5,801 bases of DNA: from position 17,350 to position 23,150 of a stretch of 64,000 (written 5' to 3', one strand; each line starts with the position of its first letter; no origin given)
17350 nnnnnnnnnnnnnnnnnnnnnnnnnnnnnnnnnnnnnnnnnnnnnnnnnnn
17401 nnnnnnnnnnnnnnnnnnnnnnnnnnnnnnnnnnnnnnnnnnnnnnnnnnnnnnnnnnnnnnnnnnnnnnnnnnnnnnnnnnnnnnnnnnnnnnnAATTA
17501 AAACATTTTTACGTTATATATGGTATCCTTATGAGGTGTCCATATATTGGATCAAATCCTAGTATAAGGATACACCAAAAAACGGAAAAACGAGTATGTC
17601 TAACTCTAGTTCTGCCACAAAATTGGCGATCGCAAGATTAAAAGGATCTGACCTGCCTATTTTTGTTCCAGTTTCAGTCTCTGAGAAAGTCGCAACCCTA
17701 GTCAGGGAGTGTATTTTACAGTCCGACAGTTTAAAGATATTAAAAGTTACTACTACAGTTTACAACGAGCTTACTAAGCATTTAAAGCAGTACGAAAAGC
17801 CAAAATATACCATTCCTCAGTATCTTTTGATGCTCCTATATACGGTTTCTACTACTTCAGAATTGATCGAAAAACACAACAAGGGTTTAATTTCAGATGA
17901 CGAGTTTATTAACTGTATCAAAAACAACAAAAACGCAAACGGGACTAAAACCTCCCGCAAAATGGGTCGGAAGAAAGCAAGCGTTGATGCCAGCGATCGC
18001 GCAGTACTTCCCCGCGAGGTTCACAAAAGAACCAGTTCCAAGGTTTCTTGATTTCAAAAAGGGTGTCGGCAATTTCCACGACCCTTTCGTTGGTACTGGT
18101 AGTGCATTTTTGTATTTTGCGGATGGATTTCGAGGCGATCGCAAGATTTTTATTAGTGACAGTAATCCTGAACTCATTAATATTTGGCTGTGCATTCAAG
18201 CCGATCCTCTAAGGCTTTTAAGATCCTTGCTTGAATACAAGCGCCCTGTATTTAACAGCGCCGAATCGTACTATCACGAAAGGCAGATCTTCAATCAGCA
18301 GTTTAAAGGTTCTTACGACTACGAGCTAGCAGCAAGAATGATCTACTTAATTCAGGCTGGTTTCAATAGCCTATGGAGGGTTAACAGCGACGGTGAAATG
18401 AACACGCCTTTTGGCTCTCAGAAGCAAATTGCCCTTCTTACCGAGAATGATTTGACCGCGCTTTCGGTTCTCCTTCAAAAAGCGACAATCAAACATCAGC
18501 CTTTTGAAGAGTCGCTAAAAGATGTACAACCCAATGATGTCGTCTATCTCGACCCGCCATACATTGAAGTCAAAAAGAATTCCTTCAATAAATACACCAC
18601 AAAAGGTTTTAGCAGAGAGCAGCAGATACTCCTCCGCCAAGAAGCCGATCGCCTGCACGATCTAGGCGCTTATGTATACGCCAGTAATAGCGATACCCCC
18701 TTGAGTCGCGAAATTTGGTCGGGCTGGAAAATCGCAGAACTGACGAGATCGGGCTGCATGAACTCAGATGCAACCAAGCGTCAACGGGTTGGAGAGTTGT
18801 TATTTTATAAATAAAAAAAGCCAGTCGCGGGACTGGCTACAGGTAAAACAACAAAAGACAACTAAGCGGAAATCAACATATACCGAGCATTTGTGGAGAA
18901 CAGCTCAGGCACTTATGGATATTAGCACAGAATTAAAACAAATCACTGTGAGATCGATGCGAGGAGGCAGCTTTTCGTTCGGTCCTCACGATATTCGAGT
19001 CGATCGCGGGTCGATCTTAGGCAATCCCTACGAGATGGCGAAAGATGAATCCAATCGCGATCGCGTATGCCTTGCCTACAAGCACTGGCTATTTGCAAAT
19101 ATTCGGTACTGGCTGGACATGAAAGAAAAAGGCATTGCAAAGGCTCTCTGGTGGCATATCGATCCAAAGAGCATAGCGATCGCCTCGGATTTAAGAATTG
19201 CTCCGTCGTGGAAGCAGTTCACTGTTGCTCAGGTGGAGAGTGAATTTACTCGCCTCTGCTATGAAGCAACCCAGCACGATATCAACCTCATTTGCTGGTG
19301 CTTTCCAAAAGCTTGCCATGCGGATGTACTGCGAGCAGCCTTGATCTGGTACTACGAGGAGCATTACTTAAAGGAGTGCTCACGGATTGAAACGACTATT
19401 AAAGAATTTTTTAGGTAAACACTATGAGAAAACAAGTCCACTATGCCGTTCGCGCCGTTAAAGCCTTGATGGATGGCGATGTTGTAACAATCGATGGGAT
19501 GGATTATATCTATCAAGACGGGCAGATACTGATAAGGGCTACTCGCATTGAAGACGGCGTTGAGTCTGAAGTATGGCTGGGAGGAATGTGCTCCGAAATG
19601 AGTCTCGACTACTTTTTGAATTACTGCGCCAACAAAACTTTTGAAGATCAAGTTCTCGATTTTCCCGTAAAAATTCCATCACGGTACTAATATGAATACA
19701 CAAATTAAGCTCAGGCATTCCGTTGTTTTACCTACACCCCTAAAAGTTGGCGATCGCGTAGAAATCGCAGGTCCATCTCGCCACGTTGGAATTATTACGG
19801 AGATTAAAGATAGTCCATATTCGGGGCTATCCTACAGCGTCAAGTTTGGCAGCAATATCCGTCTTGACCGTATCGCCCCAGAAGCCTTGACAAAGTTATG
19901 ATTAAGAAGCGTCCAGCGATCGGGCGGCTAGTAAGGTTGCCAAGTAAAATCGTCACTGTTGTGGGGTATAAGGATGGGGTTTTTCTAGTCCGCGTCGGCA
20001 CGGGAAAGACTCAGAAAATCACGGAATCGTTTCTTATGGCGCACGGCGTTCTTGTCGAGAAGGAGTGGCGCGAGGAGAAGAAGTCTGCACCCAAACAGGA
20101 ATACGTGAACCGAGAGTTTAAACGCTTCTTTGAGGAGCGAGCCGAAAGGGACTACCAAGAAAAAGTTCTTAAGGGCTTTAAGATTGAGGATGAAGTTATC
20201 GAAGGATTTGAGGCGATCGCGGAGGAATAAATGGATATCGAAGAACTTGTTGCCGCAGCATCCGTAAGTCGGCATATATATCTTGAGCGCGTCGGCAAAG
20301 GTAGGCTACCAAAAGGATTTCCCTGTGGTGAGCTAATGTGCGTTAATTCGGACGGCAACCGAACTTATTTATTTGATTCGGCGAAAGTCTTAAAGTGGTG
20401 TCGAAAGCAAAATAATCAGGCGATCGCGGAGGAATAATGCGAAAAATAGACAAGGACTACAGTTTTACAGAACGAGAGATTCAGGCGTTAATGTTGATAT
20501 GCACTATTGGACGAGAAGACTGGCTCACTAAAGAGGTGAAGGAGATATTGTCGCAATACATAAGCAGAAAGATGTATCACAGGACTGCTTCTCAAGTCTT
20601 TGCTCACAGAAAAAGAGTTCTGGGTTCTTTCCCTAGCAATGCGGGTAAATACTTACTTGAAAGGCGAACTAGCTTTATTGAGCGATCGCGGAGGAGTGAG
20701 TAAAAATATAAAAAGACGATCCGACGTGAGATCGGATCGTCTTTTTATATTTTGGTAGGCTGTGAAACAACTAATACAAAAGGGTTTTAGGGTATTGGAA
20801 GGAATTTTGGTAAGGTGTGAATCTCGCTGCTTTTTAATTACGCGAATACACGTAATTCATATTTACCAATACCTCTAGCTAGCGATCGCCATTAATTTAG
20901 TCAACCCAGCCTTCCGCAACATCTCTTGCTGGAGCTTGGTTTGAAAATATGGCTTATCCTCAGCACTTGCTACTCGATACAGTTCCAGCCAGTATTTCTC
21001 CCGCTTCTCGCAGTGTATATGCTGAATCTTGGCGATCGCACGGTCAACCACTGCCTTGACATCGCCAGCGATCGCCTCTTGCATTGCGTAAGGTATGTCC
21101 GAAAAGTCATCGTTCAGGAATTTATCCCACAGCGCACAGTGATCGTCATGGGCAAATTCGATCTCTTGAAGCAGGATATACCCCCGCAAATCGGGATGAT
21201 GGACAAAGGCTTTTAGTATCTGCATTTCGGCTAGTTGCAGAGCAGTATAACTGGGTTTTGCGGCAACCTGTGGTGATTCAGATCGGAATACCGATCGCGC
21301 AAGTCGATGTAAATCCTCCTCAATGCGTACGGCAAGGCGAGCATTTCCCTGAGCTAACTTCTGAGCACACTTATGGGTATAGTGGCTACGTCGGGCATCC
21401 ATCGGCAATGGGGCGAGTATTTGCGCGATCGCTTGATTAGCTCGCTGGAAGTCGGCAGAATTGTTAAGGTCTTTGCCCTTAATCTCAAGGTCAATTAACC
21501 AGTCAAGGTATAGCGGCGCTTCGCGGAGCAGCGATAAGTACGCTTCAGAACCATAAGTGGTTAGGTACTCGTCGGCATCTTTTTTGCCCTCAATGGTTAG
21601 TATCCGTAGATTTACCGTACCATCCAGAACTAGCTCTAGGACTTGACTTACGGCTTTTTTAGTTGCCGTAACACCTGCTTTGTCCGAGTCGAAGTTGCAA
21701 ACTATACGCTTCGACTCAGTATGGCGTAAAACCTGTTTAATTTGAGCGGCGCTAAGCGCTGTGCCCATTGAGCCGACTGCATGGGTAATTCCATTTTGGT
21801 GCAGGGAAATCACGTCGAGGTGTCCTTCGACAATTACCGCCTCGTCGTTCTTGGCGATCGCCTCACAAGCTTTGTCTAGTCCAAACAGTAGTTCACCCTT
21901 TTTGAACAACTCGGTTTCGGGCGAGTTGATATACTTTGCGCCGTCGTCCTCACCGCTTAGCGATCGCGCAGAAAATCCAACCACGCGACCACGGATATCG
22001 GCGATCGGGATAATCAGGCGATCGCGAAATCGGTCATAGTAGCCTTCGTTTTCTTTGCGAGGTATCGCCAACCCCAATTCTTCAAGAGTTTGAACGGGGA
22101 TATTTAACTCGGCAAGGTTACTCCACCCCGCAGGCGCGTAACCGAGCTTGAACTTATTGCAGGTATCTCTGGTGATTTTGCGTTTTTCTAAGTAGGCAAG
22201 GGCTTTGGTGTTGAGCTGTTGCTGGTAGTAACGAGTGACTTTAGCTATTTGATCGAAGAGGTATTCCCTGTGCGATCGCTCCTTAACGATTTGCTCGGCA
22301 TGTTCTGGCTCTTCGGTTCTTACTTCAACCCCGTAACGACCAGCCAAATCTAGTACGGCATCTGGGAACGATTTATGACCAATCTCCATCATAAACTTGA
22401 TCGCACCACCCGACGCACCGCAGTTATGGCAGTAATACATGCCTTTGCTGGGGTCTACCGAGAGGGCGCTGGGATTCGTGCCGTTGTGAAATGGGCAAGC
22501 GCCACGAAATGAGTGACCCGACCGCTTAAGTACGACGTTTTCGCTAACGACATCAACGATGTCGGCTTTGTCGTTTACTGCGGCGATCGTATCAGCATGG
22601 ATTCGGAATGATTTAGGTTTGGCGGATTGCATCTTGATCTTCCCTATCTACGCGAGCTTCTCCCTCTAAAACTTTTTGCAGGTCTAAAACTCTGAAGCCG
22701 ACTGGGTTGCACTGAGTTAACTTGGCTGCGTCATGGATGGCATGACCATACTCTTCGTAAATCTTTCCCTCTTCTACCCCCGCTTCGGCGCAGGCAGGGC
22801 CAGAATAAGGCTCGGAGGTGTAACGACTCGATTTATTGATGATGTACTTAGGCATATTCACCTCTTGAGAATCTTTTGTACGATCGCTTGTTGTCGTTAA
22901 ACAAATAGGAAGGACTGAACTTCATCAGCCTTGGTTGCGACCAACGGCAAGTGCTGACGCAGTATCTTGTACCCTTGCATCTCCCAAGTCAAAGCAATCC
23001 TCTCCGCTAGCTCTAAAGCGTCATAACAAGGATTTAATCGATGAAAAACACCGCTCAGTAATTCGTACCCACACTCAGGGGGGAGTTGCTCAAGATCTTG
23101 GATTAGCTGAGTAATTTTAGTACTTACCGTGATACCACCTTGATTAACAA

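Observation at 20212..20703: Three consecutive genes end in the same HIP1 + Shine-Dalgarno + stop + start junction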

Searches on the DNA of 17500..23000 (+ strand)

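Call 8: search_dna_similar(query=window:17500-23000:+, collection=phages, mode=distant)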
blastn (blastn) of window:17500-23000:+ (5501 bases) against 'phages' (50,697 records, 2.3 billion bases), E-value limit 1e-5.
No match.

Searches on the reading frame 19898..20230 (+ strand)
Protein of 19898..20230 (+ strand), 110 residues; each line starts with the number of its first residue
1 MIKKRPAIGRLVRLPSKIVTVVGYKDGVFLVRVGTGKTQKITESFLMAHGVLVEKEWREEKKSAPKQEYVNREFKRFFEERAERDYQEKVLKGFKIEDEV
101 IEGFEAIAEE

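Call 7: search_protein_families(library=pfam, max_evalue=0.1, proteins=[window:19898-20230:+])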
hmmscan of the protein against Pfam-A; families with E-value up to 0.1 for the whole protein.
window:19898-20230:+ (110 aa): 1 family
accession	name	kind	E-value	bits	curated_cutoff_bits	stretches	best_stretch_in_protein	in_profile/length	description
PF17299.7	DUF5350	-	0.025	15.5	25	1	52-85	21-54/57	Family of unknown function (DUF5350)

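Call 12: find_related_loci(query=window:19898-20230:+, collection=viral_contigs, flank=10000)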
Query window:19898-20230:+ (110 aa) in viral_contigs; peptide patterns used: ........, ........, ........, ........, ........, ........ (x = any residue, [..] = any of these).
30 stretches matched a pattern; 2 encode a relative of the query (tblastn E <= 1e-3); 2 distinct loci.
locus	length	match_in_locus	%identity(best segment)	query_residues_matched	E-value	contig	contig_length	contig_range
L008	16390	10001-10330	67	1-110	7e-48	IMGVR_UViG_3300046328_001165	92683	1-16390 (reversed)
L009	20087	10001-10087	45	1-29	8e-5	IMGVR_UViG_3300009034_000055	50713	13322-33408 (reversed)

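Call 32: find_related_loci(query=A1, collection=metagenome_contigs, flank=4000)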
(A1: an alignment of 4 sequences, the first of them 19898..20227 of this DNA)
Query A1 (110 aa) in metagenome_contigs; peptide patterns used: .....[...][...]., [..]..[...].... (x = any residue, [..] = any of these).
320 stretches matched a pattern; 1 encode a relative of the query (tblastn E <= 1e-3); 1 distinct loci.
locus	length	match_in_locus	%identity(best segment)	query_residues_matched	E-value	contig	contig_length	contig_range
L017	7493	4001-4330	85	1-110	5e-53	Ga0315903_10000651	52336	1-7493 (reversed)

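Call 33: find_homologous_proteins(query=A1, max_evalue=0.001)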
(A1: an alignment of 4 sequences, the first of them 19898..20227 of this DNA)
Query A1 (4 sequences) (110 aa, profile of the alignment): 17 proteins with E <= 0.001 among 184 candidates.
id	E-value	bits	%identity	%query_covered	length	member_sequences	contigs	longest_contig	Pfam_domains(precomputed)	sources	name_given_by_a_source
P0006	4.7e-58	212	85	100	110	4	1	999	-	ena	-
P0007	1.6e-56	207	67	100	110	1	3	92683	-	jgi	jgi:hypothetical protein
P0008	1.5e-54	200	89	100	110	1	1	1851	-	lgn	-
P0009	2.2e-53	197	90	100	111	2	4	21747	-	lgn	-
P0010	8.1e-51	189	56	100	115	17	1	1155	-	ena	-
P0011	5.3e-50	186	55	100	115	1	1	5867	-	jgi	jgi:pantoate kinase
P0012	3.1e-49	183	100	88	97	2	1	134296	-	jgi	-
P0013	4.0e-49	183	70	100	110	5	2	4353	-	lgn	-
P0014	7.9e-48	179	59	100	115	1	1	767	-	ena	-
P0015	2.9e-47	177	52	99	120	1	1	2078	-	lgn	-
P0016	7.3e-46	173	70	100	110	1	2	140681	-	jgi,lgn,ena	jgi:hypothetical protein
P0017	2.4e-42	161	52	90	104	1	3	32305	-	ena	-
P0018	6.3e-41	157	56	100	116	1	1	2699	-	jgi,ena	-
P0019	1.2e-38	149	79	81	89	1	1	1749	-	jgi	jgi:hypothetical protein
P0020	4.5e-38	148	61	99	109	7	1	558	-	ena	-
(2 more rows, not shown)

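Call 35: find_encoding_contigs(protein=P0009, flank=4000, max_places=4)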
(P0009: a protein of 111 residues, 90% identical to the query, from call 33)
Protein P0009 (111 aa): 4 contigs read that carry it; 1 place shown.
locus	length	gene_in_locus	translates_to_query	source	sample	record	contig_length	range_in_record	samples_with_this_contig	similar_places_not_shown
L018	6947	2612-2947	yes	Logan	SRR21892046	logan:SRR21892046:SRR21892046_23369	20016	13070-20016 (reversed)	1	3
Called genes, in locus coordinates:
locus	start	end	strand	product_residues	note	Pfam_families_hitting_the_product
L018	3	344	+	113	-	?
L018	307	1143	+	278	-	PF02086:MethyltransfD12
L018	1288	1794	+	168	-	PF14216:DUF4326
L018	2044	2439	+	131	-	-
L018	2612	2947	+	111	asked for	-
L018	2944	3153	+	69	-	-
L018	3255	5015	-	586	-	PF01807:Zn_ribbon_DnaG, PF08275:DNAG_N, PF01751:Toprim, PF13155:Toprim_2, PF13662:Toprim_4, PF10410:DnaB_bind (weak)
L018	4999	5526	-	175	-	-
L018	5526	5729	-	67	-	-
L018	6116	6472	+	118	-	-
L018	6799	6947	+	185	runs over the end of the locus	PF10544:T5orf172, PF13455:MUG113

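Call 36: find_encoding_contigs(protein=P0016, flank=4000, max_places=3)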
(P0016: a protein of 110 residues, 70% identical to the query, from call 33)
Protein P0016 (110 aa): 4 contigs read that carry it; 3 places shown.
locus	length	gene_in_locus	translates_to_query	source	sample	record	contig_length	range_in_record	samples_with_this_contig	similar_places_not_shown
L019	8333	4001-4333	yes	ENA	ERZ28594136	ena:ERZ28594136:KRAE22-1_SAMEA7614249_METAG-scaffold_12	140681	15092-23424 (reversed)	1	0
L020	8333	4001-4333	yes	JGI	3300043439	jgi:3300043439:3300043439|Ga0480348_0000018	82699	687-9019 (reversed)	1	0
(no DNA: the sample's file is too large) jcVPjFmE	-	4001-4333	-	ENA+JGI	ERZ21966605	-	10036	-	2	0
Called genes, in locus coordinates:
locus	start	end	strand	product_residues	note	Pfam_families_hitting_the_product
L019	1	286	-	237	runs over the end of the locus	-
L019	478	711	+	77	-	-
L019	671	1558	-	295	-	-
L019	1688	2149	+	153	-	-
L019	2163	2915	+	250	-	PF02086:MethyltransfD12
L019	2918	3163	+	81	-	-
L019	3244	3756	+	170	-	PF14216:DUF4326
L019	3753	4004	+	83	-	-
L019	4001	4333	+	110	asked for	-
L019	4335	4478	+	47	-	-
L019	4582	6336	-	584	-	PF01807:Zn_ribbon_DnaG, PF08275:DNAG_N, PF01751:Toprim, PF13155:Toprim_2, PF13662:Toprim_4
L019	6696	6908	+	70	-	-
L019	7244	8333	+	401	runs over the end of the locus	-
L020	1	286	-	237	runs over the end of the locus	-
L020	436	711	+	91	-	-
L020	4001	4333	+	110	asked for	-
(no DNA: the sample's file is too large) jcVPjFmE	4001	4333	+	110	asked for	-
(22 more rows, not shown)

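Call 37: find_encoding_contigs(protein=P0017, flank=4000, max_places=3)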
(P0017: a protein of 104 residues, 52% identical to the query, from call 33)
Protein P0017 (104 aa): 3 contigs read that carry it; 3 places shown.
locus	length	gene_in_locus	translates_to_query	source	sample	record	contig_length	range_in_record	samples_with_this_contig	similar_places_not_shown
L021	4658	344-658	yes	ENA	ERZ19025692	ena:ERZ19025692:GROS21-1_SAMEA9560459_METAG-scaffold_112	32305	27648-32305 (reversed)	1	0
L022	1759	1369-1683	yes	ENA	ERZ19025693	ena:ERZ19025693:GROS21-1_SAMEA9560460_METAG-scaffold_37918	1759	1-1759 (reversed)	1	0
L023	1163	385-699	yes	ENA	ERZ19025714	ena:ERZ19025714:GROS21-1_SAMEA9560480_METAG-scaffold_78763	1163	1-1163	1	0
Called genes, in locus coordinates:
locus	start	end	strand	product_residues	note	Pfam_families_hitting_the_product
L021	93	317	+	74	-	-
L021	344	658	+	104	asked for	-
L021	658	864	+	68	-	-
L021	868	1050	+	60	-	-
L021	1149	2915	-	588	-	PF01807:Zn_ribbon_DnaG, PF08275:DNAG_N, PF01751:Toprim (weak), PF13155:Toprim_2, PF13662:Toprim_4, PF10410:DnaB_bind (weak)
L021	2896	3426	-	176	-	-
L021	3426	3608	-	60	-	-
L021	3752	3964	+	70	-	-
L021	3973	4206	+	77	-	-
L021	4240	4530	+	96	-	-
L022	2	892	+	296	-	?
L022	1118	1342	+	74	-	-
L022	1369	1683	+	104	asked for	-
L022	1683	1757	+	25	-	?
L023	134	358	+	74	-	-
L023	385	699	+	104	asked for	-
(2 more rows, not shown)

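Call 40: find_encoding_contigs(protein=P0013, flank=3000, max_places=3)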
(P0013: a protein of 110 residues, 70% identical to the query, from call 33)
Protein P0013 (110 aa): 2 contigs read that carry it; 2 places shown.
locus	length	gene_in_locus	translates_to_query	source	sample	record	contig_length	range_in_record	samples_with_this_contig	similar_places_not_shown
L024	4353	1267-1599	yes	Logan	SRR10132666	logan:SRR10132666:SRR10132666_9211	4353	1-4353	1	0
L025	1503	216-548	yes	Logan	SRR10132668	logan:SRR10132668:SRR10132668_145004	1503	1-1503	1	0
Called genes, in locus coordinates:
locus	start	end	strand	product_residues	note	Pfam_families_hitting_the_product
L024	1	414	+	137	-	?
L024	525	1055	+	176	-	-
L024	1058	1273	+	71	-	-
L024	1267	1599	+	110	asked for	-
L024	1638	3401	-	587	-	PF01807:Zn_ribbon_DnaG, PF08275:DNAG_N, PF01751:Toprim (weak), PF13155:Toprim_2, PF13662:Toprim_4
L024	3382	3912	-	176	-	-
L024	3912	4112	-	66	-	-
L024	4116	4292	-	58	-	-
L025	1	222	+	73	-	?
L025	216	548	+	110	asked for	-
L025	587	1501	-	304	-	?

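Call 41: find_encoding_contigs(protein=P0018, flank=3000, max_places=3)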
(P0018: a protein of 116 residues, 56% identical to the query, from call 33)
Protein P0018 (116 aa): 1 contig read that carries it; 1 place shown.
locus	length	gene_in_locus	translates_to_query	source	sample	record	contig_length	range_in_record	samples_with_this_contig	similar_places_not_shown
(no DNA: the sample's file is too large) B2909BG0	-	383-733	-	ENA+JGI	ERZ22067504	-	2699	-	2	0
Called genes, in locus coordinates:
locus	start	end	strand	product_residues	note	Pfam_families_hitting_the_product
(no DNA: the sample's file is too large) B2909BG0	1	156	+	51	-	?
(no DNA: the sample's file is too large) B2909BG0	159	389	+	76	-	-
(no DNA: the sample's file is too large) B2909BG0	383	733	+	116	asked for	-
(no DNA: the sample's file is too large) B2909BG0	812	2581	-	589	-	PF01807:Zn_ribbon_DnaG, PF08275:DNAG_N, PF01751:Toprim, PF13155:Toprim_2, PF13662:Toprim_4, PF10410:DnaB_bind (weak)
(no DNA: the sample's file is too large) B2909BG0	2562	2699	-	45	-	?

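Call 42: find_encoding_contigs(protein=P0011, flank=3000, max_places=3)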
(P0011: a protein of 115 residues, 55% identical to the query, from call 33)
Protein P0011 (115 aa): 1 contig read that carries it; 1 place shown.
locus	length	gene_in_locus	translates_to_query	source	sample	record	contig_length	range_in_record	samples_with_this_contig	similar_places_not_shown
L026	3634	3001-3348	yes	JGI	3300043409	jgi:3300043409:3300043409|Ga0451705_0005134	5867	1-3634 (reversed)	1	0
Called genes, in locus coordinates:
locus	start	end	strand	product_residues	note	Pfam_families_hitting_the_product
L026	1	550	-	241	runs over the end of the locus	-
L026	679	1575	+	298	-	PF02086:MethyltransfD12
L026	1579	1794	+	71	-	-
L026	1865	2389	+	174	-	PF14216:DUF4326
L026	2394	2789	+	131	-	-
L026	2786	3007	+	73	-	-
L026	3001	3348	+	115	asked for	-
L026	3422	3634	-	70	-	?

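Call 43: find_encoding_contigs(protein=P0008, flank=3000, max_places=3)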
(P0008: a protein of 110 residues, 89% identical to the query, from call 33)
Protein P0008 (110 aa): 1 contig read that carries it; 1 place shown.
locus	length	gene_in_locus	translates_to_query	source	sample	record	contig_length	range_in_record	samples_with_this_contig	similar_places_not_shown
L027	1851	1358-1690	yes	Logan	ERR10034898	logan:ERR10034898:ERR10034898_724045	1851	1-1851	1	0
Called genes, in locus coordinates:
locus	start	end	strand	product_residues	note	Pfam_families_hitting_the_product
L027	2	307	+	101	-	?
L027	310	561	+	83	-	-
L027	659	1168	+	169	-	PF14216:DUF4326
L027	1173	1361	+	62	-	-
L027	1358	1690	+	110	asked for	-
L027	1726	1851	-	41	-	?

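Call 63: search_protein_families(library=pfam, max_evalue=0.01, proteins=[L008:10508-11701:+, L019:4335-4478:+, L018:2944-3153:+])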
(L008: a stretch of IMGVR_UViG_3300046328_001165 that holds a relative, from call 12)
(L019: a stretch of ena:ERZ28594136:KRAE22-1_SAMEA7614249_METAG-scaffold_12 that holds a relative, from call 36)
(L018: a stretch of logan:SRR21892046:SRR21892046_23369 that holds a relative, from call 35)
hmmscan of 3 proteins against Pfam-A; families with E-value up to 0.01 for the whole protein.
L008:10508-11701:+ (397 aa): 3 families
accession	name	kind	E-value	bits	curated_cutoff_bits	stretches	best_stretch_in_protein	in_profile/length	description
PF01385.25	OrfB_IS605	-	4.1e-29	101.7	30.5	1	167-273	10-119/120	Probable transposase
PF07282.18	Cas12f1-like_TNB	-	2.3e-25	88.9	26.3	1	285-352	1-60/60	Cas12f1-like, TNB domain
PF12323.14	HTH_OrfB_IS605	-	5.2e-22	77.5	21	1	1-46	1-47/47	Helix-turn-helix domain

L019:4335-4478:+ (47 aa): 0 families

L018:2944-3153:+ (69 aa): 0 families

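Call 64: search_protein_families(library=phrogs, max_evalue=0.01, proteins=[window:19898-20230:+, L019:4335-4478:+])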
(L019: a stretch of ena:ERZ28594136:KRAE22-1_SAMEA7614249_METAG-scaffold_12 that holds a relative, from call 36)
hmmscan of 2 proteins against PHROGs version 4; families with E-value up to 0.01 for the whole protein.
window:19898-20230:+ (110 aa): 0 families

L019:4335-4478:+ (47 aa): 0 families

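Call 75: search_dna_similar(query=window:19898-20230:+, collection=phages, mode=protein, max_rows=10, max_evalue=0.001)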
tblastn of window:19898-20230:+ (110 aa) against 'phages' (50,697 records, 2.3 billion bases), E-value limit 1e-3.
No match.
